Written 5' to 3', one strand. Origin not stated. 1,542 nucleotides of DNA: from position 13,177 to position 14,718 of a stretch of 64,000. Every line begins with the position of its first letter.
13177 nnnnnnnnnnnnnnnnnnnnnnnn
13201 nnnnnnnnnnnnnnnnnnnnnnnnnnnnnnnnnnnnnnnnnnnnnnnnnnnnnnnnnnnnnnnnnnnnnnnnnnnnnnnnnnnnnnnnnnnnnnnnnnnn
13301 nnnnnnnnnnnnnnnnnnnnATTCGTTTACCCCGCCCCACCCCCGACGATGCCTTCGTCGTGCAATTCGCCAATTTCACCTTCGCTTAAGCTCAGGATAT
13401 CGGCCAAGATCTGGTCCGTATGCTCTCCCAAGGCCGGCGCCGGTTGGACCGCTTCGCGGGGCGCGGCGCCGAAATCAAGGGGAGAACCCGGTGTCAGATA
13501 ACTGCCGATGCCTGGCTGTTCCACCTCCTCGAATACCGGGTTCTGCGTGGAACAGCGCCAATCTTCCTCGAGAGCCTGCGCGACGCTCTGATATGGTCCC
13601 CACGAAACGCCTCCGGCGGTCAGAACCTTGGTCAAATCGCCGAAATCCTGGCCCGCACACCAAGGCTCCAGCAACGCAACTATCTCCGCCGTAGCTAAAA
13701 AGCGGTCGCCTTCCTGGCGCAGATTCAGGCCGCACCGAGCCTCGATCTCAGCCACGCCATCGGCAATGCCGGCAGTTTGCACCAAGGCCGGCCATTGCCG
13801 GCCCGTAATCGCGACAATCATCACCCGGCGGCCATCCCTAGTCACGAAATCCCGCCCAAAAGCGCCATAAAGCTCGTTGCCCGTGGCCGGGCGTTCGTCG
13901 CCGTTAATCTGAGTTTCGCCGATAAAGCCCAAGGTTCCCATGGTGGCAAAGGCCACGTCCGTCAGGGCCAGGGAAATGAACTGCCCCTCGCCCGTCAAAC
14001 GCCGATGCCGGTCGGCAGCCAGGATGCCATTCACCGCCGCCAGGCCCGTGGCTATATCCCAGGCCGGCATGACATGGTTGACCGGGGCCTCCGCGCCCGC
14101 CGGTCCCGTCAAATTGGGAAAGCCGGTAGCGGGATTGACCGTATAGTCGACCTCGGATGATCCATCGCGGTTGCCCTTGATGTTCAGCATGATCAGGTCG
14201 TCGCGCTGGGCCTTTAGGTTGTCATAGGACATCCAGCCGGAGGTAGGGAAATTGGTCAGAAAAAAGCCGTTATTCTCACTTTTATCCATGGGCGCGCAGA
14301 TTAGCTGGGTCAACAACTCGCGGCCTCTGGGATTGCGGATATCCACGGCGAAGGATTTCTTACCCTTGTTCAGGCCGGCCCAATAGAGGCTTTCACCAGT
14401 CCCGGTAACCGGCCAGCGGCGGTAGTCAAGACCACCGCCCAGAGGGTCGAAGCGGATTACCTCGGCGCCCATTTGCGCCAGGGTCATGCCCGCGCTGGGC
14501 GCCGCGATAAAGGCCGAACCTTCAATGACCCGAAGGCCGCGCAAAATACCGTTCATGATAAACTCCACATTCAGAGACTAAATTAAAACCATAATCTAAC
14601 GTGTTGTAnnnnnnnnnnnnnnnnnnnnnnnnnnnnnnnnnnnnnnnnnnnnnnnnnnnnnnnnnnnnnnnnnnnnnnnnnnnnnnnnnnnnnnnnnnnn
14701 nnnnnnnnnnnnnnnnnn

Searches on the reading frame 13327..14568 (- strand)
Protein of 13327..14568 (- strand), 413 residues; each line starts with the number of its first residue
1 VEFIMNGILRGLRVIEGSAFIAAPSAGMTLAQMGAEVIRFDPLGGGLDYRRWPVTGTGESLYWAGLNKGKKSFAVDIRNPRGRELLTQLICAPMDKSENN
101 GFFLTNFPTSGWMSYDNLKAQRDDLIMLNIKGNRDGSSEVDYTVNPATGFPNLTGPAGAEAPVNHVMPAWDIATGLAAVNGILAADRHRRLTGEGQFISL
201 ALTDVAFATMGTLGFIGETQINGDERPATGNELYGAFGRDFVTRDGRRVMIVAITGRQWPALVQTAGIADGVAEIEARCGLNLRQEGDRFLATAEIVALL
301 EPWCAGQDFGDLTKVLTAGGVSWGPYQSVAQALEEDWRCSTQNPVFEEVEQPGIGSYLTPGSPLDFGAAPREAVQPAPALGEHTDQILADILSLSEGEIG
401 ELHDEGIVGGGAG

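Call 3: search_protein_families(library=pfam, proteins=[window:13327-14568:-])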
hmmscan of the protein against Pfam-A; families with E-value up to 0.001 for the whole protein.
window:13327-14568:- (413 aa): 1 family
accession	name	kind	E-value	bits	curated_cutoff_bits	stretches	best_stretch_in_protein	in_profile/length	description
PF02515.22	CoA_transf_3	-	8.7e-57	193.3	23.3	1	9-384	1-366/366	CoA-transferase family III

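Call 4: search_protein_families(library=ncbifam, proteins=[window:13327-14568:-])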
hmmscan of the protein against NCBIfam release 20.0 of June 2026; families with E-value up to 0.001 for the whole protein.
window:13327-14568:- (413 aa): 7 families
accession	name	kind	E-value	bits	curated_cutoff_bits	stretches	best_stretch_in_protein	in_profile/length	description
TIGR04253.1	mesacon_CoA_iso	equivalog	2.4e-175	583.4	725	1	7-410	1-402/403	2-methylfumaryl-CoA isomerase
NF003809.0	PRK05398.1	subfamily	9.2e-32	110.1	442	2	8-205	4-203/416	formyl-CoA transferase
NF052585.1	SucGlutTfsCaiB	equivalog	4.6e-29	101.2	750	1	9-392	8-389/394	succinate--glutarate CoA-transferase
TIGR03253.1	oxalate_frc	equivalog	6.4e-29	100.9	504.2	2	9-205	4-202/416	formyl-CoA transferase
NF041294.1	Scnl_mescCoAtase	equivalog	1.5e-23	83.5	700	1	8-388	3-380/381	succinyl-CoA:mesaconate CoA-transferase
NF008511.0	PRK11430.1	equivalog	9e-11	41.5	522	1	7-388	8-376/381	CoA:oxalate CoA-transferase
NF002914.1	PRK03525.1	equivalog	1e-07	31.3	413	0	160-408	156-397/400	L-carnitine CoA-transferase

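Call 10: search_solved_structures(query=window:13327-14568:-, max_evalue=1e-20)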
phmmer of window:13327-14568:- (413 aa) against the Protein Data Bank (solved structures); distinct sequences matched with E-value up to 1e-20: 5.
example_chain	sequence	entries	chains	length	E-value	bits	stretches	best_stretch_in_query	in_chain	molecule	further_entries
8apq_A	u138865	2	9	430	1.2e-168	564.4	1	5-410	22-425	2-methylfumaryl-CoA isomerase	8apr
7xkg_A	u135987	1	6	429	1.2e-166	557.8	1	2-410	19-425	Acyl-CoA transferase/carnitine dehydratase-like protein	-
9br6_A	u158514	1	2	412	4.7e-29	104.6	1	9-408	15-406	Succinate--hydroxymethylglutarate CoA-transferase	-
9br7_A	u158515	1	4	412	1.1e-28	103.4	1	9-408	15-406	Succinate--hydroxymethylglutarate CoA-transferase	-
10uh_A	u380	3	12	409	3.3e-26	95.2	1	9-408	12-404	Formyl-coenzyme a transferase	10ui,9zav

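Call 16: find_related_loci(query=window:13327-14568:-, collection=genome_contigs, flank=10000)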
Query window:13327-14568:- (413 aa) in genome_contigs; peptide patterns used: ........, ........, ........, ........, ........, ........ (x = any residue, [..] = any of these).
113 stretches matched a pattern; 72 encode a relative of the query (tblastn E <= 1e-3); 72 distinct loci.
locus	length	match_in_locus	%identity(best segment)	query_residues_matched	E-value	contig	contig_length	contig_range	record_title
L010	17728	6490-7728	94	1-413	0e+0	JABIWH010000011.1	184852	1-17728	MAG: Rhodospirillaceae bacterium isolate SI072_bin90 k141_2948821, whole genome shotgun sequence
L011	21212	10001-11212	93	1-404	0e+0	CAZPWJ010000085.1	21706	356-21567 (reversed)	MAG TPA_asm: uncultured Rhodospirillaceae bacterium isolate SRP200020_co5_209 genome assembly, contig: NODE_3706_length_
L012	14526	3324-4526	91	8-408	0e+0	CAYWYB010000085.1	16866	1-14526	MAG TPA_asm: uncultured Rhodospirillaceae bacterium isolate SRP167671_co2_53 genome assembly, contig: NODE_4454_length_1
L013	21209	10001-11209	90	1-403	0e+0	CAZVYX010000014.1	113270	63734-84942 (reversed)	MAG TPA_asm: uncultured Rhodospirillaceae bacterium isolate SRP200020_co2_21 genome assembly, contig: NODE_141_length_11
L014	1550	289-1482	88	5-405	0e+0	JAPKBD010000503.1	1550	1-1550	MAG: Alphaproteobacteria bacterium isolate ANT-29 NODE_81693_length_1550_cov_4.036789, whole genome shotgun sequence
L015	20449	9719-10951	87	2-412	0e+0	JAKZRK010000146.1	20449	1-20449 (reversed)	MAG: Alphaproteobacteria bacterium isolate Langseth_MAG_00005 Langseth_MAG_00005_000000000146, whole genome shotgun sequ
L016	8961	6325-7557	85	2-412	0e+0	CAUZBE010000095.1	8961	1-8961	MAG: Alphaproteobacteria bacterium isolate CB11b_AW.37 genome assembly, contig: Ga0310124_10004721, whole genome shotgun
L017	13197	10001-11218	86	2-410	0e+0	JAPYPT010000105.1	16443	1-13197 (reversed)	MAG: Alphaproteobacteria bacterium isolate PW10.maxbin2.068 PW10_4086_length_16443_cov_8.820539, whole genome shotgun se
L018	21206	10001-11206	84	1-405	0e+0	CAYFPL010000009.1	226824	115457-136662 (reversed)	MAG TPA_asm: uncultured Rhodospirillaceae bacterium isolate ERP019367_co1_99 genome assembly, contig: NODE_72_length_226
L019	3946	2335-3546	59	7-413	2e-163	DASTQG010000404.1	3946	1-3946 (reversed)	MAG TPA_asm: Steroidobacteraceae bacterium isolate SMAG_U2217 k141_1966928, whole genome shotgun sequence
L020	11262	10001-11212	87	4-410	0e+0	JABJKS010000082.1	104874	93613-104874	MAG: Rhodospirillaceae bacterium isolate SI074_bin97 k141_1209604, whole genome shotgun sequence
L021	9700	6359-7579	56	4-410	2e-156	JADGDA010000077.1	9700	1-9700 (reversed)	MAG: Alphaproteobacteria bacterium isolate nYQH56bin3 nYQH56_bin3_NODE_77_length_9700_cov_3.067858, whole genome shotgun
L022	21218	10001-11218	59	5-413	4e-156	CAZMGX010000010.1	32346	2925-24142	MAG TPA_asm: uncultured Gemmatimonas sp. isolate SRP302895_co1_448 genome assembly, contig: NODE_2453_length_32346_cov_5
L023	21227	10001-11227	58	4-410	2e-151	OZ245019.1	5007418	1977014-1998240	MAG: Sedimenticolaceae bacterium isolate 589e57f1-2ac3-4055-bd81-a33b47c3c60b genome assembly, chromosome: 1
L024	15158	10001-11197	57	7-408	9e-151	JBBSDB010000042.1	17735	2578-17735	MAG: Burkholderiales bacterium isolate metawrap_la6_6 metawrap_la6_6_K_727409_L_17735_cov_28.0000, whole genome shotgun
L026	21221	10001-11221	54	4-410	9e-150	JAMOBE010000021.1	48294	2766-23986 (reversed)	MAG: Alphaproteobacteria bacterium isolate YQV-1 scaffold_118, whole genome shotgun sequence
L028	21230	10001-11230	53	4-413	3e-146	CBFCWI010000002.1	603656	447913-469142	MAG TPA_asm: uncultured Rhodospirillaceae bacterium isolate ERR2931548_binner123_Refined_1 genome assembly, contig: ERZ2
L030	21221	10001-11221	52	4-410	3e-145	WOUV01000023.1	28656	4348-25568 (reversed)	MAG: Rhodospirillaceae bacterium isolate X2_MetaBAT.1 scaffold_791, whole genome shotgun sequence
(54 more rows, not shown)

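Call 25: search_protein_families(library=pfam, proteins=[L010:8895-9359:+, L010:9403-10662:+, L010:10666-11013:-, L012:5690-6142:+, L012:6204-7445:+, L012:7804-8949:-, L012:7449-7799:-, L013:11264-12502:+, L013:13650-14108:+, L013:15246-16544:+], max_evalue=0.0001)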
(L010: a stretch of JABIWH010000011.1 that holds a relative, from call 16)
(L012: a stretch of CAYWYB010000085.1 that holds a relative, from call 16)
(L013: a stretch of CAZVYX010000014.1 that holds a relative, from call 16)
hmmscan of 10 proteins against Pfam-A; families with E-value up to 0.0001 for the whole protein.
L010:8895-9359:+ (154 aa): 3 families
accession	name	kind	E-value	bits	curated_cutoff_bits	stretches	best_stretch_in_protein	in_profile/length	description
PF13673.13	Acetyltransf_10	-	4e-16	59.6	23.6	1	59-137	38-113/128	Acetyltransferase (GNAT) domain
PF00583.31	Acetyltransf_1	-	8.8e-16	58.7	20.7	1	43-131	24-116/116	Acetyltransferase (GNAT) family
PF13508.13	Acetyltransf_7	-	1.5e-13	51.3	27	1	49-132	3-83/84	Acetyltransferase (GNAT) domain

L010:9403-10662:+ (419 aa): 3 families
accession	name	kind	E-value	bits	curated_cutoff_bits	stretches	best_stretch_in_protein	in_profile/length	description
PF07476.17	MAAL_C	-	3.2e-100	334.9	27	1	168-415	2-248/249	Methylaspartate ammonia-lyase C-terminus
PF05034.18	MAAL_N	-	1.4e-58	197.6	27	1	7-165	1-159/159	Methylaspartate ammonia-lyase N-terminus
PF13378.12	MR_MLE_C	-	4.1e-10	40.2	29.4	1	265-384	62-172/219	Enolase C-terminal domain-like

L010:10666-11013:- (115 aa): 1 family
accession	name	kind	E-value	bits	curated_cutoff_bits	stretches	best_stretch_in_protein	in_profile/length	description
PF18602.6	Rap1a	-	3.1e-16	60.1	27.7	1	31-114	2-90/90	Rap1a immunity proteins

L012:5690-6142:+ (150 aa): 3 families
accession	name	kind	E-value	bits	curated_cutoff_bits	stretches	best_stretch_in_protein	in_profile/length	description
PF13673.13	Acetyltransf_10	-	9.5e-17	61.6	23.6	1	51-133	33-113/128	Acetyltransferase (GNAT) domain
PF00583.31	Acetyltransf_1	-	5.7e-16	59.3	20.7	1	46-127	27-116/116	Acetyltransferase (GNAT) family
PF13508.13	Acetyltransf_7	-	8.9e-16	58.5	27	1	49-129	3-84/84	Acetyltransferase (GNAT) domain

L012:6204-7445:+ (413 aa): 3 families
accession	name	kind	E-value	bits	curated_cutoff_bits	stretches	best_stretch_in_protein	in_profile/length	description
PF07476.17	MAAL_C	-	8.9e-100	333.4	27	1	162-408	2-247/249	Methylaspartate ammonia-lyase C-terminus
PF05034.18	MAAL_N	-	1.5e-58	197.4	27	1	1-159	1-159/159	Methylaspartate ammonia-lyase N-terminus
PF13378.12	MR_MLE_C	-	8.2e-10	39.2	29.4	1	259-378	62-172/219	Enolase C-terminal domain-like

L012:7804-8949:- (381 aa): 5 families
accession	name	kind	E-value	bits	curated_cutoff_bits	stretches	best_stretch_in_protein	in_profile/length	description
PF00441.29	Acyl-CoA_dh_1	-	8.7e-49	165.9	22.4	1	229-377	2-150/150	Acyl-CoA dehydrogenase, C-terminal domain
PF02770.24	Acyl-CoA_dh_M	-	2.2e-30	105.1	33.3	1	120-216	1-97/97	Acyl-CoA dehydrogenase, middle domain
PF02771.21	Acyl-CoA_dh_N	-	1.2e-21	77.6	22.9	1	7-116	3-113/113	Acyl-CoA dehydrogenase, N-terminal domain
PF08028.16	Acyl-CoA_dh_2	-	2.7e-19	70.2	22.7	1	245-365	3-133/134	Acyl-CoA dehydrogenase, C-terminal domain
PF22924.1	ACOX_C_alpha1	-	1.1e-06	29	27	1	241-374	7-166/169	Acyl-CoA oxidase, C-alpha1 domain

L012:7449-7799:- (116 aa): 1 family
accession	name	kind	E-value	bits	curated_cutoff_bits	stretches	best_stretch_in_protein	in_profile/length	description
PF18602.6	Rap1a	-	4.1e-18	66.1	27.7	1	32-115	2-90/90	Rap1a immunity proteins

L013:11264-12502:+ (412 aa): 3 families
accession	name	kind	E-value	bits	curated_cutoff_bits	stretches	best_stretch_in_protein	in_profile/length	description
PF07476.17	MAAL_C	-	1.7e-98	329.2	27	1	162-409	2-248/249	Methylaspartate ammonia-lyase C-terminus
PF05034.18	MAAL_N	-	4.6e-59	199.1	27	1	1-159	1-159/159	Methylaspartate ammonia-lyase N-terminus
PF13378.12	MR_MLE_C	-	6.6e-11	42.8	29.4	1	259-379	62-173/219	Enolase C-terminal domain-like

L013:13650-14108:+ (152 aa): 3 families
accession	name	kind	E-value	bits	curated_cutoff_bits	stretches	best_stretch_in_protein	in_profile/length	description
PF00583.31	Acetyltransf_1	-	2.7e-18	66.8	20.7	1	45-127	26-116/116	Acetyltransferase (GNAT) family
PF13673.13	Acetyltransf_10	-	1.5e-17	64.2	23.6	1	51-132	33-112/128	Acetyltransferase (GNAT) domain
PF13508.13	Acetyltransf_7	-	1.7e-17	64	27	1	49-128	3-83/84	Acetyltransferase (GNAT) domain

L013:15246-16544:+ (432 aa): 0 families

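Call 36: search_solved_structures(query=window:13327-14568:-, max_evalue=1e-100, show_alignments=2)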
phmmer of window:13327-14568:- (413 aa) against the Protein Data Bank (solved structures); distinct sequences matched with E-value up to 1e-100: 2.
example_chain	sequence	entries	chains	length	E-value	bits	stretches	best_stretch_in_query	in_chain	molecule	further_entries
8apq_A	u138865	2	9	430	1.2e-168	564.4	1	5-410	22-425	2-methylfumaryl-CoA isomerase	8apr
7xkg_A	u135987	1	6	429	1.2e-166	557.8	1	2-410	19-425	Acyl-CoA transferase/carnitine dehydratase-like protein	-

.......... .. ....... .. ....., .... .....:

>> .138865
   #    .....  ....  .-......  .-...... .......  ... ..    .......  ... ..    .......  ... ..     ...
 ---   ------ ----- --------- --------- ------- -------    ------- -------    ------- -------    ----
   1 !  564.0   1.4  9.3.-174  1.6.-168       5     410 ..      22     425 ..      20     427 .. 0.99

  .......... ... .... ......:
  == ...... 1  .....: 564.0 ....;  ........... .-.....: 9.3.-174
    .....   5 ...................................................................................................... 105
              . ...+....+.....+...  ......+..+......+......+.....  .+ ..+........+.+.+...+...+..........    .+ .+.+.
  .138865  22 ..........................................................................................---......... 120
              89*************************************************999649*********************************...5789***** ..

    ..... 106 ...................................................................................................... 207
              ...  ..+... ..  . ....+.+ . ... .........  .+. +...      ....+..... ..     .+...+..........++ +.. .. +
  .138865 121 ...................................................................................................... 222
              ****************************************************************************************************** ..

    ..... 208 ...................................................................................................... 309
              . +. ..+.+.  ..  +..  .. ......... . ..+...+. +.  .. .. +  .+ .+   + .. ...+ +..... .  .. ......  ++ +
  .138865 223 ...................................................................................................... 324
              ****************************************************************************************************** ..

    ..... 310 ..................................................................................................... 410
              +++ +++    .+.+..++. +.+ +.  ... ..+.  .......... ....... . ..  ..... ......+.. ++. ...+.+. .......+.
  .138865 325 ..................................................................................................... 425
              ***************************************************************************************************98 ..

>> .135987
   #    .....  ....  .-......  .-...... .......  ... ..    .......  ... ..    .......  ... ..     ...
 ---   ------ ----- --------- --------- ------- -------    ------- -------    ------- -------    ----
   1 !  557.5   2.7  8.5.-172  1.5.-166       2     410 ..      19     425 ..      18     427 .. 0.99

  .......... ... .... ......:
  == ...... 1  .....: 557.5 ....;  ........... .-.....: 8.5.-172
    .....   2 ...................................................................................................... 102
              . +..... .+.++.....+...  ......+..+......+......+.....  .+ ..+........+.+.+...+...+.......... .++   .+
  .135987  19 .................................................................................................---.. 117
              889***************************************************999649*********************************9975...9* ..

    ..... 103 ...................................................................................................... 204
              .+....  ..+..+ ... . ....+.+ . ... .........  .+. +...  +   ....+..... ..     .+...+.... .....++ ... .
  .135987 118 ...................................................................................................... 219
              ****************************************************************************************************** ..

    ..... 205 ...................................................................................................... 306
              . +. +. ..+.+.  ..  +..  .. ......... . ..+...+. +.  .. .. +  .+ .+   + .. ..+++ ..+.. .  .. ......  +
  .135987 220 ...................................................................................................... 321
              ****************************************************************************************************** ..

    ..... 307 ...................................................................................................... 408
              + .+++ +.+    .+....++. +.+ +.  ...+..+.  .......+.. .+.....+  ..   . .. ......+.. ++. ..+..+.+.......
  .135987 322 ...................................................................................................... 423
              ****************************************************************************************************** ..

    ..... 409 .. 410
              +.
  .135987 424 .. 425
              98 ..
